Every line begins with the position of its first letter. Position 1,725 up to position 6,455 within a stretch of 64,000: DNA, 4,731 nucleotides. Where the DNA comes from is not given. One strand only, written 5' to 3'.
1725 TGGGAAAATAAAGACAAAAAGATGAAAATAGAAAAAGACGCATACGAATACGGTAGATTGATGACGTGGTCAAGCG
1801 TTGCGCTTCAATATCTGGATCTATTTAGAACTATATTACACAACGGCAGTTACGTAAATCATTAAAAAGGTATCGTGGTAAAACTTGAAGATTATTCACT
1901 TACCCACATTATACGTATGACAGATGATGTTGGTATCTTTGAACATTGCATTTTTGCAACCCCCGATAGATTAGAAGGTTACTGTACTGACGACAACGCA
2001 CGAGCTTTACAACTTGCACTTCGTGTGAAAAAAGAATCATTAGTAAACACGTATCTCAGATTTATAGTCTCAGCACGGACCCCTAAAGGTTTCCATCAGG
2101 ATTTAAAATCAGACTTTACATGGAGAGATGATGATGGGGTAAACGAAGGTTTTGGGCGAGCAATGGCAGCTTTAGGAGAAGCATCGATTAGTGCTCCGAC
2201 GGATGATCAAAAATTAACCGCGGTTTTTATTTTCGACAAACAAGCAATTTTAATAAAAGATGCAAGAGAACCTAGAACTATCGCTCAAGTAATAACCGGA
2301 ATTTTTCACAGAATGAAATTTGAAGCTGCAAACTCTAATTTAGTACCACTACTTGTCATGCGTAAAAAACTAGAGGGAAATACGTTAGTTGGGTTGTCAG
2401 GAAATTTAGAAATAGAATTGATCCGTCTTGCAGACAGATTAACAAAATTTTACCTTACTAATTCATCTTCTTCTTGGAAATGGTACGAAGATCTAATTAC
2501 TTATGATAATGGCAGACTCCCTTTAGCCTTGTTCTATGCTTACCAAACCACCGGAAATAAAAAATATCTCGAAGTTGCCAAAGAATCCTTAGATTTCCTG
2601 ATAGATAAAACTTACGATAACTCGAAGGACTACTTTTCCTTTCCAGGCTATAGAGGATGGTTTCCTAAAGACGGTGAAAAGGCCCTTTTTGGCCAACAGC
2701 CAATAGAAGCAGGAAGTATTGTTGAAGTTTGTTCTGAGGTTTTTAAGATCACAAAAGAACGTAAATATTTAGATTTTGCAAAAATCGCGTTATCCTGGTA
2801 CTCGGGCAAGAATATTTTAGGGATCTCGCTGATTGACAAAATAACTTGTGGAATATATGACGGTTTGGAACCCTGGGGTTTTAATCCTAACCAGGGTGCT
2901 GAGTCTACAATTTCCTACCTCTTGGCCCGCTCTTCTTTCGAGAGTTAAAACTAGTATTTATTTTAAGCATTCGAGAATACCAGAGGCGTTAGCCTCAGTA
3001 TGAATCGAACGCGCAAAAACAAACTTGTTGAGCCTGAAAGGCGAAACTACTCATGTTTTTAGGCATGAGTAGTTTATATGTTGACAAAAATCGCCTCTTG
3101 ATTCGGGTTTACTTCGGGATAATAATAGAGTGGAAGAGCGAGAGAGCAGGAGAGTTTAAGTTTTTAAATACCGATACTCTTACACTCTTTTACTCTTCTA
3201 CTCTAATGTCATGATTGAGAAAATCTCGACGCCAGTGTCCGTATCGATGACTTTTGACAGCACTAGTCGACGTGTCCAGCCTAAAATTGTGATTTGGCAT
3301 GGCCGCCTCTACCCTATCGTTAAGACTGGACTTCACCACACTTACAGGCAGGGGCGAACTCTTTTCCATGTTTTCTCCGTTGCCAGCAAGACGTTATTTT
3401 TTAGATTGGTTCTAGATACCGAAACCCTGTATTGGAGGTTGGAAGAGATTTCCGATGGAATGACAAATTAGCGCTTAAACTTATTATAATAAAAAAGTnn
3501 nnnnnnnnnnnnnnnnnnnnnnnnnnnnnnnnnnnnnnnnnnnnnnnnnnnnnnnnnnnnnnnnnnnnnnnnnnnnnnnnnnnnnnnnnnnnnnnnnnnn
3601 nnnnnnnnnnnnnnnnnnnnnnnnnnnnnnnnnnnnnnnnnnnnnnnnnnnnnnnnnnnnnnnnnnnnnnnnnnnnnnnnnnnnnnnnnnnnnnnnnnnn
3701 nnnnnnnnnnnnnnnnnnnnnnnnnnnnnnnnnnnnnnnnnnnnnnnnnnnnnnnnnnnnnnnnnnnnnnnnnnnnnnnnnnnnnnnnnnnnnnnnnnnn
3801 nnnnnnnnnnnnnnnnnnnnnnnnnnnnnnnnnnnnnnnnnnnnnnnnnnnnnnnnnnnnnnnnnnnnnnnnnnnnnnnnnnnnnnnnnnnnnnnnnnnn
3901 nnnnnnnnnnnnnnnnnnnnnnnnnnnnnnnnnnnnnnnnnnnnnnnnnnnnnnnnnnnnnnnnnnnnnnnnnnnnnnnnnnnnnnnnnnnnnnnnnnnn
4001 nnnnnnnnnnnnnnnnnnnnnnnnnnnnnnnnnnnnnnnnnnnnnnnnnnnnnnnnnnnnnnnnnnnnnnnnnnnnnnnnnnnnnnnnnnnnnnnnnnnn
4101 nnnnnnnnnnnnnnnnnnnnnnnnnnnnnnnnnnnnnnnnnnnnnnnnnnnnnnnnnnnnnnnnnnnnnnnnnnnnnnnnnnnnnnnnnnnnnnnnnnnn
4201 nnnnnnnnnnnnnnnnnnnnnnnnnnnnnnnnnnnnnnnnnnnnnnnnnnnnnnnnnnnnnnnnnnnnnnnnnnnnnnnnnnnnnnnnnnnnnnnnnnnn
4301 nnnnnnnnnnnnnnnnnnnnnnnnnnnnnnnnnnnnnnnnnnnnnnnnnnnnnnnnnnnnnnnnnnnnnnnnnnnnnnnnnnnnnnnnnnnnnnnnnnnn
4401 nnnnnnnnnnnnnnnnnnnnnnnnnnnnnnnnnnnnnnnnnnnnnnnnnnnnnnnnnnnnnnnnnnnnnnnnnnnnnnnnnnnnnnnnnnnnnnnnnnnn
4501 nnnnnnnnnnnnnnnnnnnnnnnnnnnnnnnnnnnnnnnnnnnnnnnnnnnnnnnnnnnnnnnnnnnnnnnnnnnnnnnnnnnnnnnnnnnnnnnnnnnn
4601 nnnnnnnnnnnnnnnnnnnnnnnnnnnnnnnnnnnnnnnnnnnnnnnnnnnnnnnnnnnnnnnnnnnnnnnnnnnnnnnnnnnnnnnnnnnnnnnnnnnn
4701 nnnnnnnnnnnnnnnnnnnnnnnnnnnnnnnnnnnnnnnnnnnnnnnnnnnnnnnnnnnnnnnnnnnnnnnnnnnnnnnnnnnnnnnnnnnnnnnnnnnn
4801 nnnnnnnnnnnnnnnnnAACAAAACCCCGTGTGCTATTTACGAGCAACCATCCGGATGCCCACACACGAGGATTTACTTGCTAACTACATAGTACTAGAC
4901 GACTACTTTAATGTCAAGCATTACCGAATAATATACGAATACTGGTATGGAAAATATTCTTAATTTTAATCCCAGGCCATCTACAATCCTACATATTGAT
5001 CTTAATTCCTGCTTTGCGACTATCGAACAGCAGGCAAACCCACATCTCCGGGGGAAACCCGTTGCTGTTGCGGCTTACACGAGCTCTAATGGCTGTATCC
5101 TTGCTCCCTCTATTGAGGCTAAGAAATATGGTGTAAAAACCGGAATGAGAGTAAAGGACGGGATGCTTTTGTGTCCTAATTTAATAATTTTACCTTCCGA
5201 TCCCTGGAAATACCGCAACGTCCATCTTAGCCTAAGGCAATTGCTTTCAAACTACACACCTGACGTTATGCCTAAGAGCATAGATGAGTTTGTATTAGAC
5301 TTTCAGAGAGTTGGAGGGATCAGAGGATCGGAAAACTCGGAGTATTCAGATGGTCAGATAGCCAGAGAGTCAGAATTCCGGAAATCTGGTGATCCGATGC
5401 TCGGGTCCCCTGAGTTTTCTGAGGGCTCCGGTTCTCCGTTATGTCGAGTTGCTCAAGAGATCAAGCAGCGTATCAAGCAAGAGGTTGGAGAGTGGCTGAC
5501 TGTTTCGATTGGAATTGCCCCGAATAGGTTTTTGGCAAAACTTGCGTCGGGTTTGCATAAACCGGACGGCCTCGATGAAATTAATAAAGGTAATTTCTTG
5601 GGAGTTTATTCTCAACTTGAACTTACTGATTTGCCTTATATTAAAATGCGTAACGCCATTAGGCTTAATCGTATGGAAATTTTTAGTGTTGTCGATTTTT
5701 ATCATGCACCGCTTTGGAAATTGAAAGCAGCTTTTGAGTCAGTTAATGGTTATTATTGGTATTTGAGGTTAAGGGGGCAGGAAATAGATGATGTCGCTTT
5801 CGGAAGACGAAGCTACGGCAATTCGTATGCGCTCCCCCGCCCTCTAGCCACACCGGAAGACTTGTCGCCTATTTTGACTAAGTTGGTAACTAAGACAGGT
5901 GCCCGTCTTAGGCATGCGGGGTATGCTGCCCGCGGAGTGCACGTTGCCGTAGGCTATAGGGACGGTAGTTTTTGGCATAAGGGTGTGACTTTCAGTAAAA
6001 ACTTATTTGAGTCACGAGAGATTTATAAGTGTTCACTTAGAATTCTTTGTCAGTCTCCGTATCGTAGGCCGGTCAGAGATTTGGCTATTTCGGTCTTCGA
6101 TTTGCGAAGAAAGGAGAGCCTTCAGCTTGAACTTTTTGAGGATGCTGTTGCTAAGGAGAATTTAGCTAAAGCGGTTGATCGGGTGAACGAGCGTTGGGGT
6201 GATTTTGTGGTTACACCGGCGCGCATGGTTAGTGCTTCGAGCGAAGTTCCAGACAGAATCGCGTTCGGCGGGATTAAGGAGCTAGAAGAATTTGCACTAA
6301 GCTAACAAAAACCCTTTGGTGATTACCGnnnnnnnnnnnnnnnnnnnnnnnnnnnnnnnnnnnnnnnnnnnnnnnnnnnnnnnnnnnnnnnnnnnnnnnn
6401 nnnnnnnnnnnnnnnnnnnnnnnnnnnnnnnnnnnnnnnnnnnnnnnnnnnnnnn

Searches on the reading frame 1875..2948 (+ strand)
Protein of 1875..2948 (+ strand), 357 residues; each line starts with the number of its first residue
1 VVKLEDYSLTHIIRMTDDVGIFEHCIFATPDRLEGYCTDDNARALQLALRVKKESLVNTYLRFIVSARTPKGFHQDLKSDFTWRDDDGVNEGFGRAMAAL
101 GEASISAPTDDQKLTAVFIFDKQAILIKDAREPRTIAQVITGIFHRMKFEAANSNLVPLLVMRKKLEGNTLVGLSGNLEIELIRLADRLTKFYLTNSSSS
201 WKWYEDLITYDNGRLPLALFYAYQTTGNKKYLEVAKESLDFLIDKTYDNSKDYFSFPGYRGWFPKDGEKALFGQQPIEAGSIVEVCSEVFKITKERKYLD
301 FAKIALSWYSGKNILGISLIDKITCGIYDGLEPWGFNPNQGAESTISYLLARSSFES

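Call 35: search_protein_families(library=pfam, proteins=[window:1875-2948:+], max_evalue=0.01)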
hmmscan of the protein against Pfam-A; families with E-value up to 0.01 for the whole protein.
window:1875-2948:+ (357 aa): 5 families
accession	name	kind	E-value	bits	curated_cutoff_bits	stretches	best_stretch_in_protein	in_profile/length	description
PF06662.19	C5-epim_C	-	4.9e-05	23.4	23.3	0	211-242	30-61/188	D-glucuronyl C5-epimerase C-terminus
PF07944.18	Beta-AFase-like_GH127_cat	-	0.0003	20.4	24.9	1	199-303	114-201/376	Beta-L-arabinofuranosidase, GH127 catalytic domain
PF03663.20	Glyco_hydro_76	-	0.0014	18.7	25.9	1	199-332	81-204/366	Glycosyl hydrolase family 76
PF09492.16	Pec_lyase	-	0.0079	15.9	22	0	219-253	48-82/292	Pectic acid lyase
PF07470.19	Glyco_hydro_88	-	0.0093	15.4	26.6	0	202-248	28-67/352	Glycosyl Hydrolase Family 88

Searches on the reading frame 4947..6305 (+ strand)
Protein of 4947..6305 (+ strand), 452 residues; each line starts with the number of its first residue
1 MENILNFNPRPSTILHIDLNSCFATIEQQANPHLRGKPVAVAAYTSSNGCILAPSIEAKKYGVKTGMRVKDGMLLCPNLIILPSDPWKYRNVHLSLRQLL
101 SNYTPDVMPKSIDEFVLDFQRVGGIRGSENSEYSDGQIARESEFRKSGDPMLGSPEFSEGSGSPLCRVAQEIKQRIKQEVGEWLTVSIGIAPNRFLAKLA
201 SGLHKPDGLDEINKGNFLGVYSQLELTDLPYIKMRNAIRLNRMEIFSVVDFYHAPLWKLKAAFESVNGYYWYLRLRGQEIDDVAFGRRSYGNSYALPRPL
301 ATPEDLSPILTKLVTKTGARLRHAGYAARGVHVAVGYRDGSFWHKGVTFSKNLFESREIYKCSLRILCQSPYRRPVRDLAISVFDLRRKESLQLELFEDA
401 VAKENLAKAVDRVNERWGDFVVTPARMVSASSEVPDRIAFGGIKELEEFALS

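Call 35: search_protein_families(library=pfam, proteins=[window:4947-6305:+], max_evalue=0.01)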
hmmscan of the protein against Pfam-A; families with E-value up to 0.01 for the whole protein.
window:4947-6305:+ (452 aa): 2 families
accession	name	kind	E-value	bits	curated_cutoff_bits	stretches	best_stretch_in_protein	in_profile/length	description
PF00817.25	IMS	-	3.2e-38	131.4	23.2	1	17-201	1-147/148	impB/mucB/samB family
PF11799.13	IMS_C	-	8.3e-15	55.6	20.7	1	287-396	1-109/109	impB/mucB/samB family C-terminal domain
